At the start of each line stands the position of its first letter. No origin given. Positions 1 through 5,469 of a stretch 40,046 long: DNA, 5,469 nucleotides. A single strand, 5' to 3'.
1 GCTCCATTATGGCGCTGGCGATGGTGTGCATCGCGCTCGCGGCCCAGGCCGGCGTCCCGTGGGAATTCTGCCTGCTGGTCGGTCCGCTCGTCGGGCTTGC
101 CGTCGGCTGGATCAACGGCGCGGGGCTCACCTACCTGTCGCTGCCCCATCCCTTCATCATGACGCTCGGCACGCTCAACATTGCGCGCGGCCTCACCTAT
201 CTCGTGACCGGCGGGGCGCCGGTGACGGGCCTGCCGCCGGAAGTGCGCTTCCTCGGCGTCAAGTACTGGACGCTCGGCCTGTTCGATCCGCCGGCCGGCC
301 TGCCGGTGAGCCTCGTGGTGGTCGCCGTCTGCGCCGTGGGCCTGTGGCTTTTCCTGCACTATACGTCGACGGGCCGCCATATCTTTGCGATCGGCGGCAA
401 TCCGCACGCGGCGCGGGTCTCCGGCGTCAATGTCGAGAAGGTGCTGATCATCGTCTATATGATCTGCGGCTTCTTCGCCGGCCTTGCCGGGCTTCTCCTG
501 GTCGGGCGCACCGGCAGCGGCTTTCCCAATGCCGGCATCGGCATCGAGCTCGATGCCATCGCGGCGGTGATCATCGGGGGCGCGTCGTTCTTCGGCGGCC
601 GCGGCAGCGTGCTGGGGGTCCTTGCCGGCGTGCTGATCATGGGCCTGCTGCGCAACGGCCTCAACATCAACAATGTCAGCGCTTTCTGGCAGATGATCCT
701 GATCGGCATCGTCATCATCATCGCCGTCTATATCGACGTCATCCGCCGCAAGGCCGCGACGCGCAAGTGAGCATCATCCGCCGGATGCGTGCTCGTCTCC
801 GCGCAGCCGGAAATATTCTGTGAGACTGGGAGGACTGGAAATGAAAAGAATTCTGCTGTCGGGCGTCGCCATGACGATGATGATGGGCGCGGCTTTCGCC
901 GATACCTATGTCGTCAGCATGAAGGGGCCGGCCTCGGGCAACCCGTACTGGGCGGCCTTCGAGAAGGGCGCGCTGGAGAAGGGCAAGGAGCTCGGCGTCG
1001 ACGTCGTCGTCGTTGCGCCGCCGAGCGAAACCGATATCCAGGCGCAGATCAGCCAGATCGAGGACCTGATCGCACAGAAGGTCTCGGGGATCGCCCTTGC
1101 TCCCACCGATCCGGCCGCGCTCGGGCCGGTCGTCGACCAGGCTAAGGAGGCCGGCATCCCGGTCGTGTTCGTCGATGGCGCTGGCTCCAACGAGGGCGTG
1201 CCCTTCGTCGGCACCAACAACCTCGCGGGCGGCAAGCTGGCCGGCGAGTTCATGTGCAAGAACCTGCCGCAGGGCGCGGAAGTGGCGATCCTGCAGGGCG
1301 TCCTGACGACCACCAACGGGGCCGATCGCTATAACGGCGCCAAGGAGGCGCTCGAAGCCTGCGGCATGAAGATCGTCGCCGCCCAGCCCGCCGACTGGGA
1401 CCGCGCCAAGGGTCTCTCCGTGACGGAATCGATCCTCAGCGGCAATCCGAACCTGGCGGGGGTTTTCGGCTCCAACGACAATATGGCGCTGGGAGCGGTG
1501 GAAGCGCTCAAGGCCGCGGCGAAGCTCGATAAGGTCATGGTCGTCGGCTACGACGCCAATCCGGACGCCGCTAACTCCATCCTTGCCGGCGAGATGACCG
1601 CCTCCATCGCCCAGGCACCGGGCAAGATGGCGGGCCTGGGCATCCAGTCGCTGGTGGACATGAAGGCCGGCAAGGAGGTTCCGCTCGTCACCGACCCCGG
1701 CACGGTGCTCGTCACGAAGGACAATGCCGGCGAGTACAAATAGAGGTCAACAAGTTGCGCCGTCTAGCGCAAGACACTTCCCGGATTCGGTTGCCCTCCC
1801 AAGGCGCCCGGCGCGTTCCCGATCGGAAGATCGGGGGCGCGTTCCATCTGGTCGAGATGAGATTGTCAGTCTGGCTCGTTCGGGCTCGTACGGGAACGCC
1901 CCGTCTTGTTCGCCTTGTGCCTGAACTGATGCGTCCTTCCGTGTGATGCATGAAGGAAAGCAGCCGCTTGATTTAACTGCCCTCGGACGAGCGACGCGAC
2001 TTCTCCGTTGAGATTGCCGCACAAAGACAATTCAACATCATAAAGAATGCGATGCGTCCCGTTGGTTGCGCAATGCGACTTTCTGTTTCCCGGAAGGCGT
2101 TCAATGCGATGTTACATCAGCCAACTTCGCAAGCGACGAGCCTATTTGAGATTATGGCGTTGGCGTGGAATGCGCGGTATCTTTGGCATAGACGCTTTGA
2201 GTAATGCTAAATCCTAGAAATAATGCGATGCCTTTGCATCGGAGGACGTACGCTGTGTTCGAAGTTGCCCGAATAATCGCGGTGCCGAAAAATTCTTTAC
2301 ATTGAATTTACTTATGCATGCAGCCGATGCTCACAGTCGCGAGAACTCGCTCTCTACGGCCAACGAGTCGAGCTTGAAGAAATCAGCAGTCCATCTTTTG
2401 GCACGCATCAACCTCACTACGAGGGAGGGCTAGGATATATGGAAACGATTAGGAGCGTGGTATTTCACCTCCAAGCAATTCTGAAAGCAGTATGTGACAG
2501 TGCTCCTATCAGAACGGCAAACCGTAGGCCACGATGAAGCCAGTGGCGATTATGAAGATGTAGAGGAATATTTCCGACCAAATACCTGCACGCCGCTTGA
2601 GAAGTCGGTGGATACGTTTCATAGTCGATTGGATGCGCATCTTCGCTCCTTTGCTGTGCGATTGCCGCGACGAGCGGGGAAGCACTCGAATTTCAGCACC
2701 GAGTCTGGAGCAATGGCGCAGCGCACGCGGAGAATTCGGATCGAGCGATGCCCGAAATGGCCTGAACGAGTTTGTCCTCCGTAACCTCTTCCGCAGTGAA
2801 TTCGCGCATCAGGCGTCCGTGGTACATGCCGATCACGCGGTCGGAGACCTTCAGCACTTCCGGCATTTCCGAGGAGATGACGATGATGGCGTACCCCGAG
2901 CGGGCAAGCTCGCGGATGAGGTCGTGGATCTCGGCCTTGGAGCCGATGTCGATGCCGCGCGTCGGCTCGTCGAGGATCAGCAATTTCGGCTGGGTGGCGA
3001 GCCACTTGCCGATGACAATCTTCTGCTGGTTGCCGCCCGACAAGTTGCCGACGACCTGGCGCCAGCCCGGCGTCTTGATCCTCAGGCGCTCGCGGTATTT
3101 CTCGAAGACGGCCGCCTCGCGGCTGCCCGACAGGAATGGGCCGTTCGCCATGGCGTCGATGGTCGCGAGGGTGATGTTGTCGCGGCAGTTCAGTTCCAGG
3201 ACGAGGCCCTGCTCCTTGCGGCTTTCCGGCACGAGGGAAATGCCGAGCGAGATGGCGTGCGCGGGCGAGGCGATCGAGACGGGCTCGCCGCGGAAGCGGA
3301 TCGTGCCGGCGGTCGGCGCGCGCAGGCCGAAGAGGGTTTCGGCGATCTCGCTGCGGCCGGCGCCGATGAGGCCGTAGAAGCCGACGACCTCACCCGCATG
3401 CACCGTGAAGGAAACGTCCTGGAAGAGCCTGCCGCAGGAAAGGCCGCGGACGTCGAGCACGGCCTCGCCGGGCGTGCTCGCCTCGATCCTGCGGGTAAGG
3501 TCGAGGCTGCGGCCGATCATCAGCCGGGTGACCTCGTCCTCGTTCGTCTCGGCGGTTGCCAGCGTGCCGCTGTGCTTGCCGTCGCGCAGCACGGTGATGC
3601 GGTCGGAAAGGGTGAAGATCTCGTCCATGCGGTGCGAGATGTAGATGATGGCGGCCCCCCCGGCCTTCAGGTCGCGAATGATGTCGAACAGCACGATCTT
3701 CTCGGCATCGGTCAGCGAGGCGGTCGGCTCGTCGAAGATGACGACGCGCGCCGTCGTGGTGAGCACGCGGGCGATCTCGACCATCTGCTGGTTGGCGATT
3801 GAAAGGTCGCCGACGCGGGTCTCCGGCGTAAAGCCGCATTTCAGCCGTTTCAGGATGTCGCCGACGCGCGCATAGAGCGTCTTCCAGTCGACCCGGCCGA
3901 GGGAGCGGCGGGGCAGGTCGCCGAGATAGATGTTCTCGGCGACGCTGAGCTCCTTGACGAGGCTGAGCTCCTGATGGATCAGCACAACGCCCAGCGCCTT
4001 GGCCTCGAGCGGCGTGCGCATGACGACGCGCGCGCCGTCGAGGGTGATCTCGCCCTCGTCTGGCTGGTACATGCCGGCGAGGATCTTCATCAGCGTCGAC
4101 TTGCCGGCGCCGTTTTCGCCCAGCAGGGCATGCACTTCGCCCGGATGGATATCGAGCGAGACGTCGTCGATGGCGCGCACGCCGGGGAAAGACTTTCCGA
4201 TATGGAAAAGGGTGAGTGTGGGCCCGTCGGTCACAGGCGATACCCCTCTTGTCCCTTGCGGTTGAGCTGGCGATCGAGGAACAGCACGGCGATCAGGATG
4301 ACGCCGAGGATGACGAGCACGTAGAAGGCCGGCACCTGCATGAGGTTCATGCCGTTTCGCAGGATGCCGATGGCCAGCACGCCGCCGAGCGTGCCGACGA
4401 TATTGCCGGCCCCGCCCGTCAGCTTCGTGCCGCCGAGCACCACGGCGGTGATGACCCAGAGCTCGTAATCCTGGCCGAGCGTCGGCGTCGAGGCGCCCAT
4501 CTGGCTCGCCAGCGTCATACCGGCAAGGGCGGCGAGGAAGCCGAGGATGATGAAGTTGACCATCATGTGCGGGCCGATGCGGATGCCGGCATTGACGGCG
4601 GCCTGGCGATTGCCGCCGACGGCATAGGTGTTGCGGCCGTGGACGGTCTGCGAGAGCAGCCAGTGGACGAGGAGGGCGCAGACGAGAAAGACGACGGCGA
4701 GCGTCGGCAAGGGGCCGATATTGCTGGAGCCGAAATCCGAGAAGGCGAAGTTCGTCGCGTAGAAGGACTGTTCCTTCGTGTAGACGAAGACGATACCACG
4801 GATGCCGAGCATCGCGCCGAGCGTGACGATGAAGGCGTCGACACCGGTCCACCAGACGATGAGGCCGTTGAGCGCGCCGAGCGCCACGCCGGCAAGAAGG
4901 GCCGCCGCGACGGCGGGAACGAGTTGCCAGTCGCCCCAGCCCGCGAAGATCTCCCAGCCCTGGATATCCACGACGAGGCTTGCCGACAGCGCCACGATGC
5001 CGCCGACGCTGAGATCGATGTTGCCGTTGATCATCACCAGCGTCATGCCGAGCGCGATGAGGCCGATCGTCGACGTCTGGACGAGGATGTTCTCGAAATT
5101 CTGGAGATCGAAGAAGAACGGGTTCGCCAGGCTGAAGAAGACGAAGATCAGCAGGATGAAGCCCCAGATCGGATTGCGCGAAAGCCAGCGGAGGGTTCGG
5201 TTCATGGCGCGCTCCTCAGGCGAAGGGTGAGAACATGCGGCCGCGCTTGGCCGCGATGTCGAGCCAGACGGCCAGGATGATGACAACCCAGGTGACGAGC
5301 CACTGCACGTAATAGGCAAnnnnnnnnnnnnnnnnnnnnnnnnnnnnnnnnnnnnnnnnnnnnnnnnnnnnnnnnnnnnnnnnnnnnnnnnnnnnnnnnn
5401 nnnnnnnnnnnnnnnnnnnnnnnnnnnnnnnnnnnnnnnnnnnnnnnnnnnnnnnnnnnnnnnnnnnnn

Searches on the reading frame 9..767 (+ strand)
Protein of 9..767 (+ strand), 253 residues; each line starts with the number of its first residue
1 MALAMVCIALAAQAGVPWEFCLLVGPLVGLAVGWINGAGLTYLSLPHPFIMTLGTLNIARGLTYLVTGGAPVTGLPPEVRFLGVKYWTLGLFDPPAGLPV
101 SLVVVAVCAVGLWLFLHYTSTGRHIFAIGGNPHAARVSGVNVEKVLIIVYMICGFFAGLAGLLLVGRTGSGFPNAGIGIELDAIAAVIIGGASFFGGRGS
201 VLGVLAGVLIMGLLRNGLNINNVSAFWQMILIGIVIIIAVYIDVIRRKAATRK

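Call 16: search_protein_families(library=pfam, proteins=[window:9-767:+], max_evalue=0.0001)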
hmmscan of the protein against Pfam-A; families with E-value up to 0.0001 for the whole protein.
window:9-767:+ (253 aa): 1 family
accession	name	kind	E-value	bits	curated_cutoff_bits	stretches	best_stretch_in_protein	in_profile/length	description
PF02653.21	BPD_transp_2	-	2.6e-38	132.2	26.8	1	1-240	37-269/269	Branched-chain amino acid transport system / permease component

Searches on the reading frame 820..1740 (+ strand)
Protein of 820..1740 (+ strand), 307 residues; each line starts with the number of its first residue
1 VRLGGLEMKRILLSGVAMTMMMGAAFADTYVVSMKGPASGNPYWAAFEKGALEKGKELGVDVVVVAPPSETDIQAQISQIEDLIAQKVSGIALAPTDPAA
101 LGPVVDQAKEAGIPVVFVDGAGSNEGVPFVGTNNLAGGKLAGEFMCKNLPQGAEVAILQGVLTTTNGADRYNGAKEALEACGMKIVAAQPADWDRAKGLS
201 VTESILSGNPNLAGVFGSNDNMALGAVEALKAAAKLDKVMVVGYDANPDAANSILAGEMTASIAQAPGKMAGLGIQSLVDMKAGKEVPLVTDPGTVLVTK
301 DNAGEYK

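Call 16: search_protein_families(library=pfam, proteins=[window:820-1740:+], max_evalue=0.0001)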
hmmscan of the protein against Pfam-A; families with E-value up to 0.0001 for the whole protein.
window:820-1740:+ (307 aa): 3 families
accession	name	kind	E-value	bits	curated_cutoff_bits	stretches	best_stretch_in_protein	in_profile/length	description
PF13407.12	Peripla_BP_4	-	3e-70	237.1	35.1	1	37-286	6-258/258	Periplasmic binding protein domain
PF00532.27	Peripla_BP_1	-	1e-20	74.8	22.2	1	39-273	11-251/281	Periplasmic binding proteins and sugar binding domain of LacI family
PF13377.12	Peripla_BP_3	-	2.2e-09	38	26.5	1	164-288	23-151/167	Periplasmic binding protein-like domain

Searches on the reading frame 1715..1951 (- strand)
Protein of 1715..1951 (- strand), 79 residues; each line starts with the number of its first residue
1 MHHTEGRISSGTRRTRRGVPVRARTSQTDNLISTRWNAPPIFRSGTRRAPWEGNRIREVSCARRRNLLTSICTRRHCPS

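Call 90: search_protein_families(library=pfam, proteins=[window:1715-1951:-], max_evalue=0.01)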
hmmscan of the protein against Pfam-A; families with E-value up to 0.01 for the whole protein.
window:1715-1951:- (79 aa): 0 families

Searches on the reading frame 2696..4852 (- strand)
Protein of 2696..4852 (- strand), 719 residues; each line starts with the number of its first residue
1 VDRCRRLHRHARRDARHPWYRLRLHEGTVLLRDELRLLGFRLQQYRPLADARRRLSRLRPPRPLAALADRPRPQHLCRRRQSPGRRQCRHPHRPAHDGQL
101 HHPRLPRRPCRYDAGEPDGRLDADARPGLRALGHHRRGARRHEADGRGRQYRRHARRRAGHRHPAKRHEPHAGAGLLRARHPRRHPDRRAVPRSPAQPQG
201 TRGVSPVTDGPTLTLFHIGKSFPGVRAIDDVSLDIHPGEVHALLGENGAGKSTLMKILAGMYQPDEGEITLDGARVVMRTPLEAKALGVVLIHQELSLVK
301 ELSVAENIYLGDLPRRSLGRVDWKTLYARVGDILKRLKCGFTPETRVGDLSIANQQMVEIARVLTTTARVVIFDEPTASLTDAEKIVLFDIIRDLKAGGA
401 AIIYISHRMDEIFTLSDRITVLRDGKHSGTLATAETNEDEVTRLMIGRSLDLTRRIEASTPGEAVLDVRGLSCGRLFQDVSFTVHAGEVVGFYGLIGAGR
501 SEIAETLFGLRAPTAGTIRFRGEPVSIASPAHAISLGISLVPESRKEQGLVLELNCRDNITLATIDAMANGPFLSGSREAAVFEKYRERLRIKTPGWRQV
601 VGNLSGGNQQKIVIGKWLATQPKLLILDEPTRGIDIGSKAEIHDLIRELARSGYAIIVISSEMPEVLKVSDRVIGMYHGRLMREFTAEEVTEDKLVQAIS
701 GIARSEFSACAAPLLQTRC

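Call 16: search_protein_families(library=pfam, proteins=[window:2696-4852:-], max_evalue=0.0001)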
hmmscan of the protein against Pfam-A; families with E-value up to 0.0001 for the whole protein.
window:2696-4852:- (719 aa): 2 families
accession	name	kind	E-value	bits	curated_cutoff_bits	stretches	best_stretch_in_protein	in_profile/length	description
PF00005.33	ABC_tran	-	3.9e-56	189.9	25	2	229-378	2-137/137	ABC transporter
PF13304.12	AAA_21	-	3.2e-07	31.1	27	0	240-261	1-22/304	AAA domain, putative AbiEii toxin, Type IV TA system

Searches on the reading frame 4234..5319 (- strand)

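Call 16: search_protein_families(library=pfam, proteins=[window:4234-5319:-], max_evalue=0.0001)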
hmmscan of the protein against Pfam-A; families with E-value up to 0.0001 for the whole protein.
window:4234-5319:- (362 aa): 1 family
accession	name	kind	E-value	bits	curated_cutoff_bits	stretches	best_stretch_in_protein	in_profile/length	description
PF02653.21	BPD_transp_2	-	3.2e-42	145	26.8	1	75-346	2-269/269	Branched-chain amino acid transport system / permease component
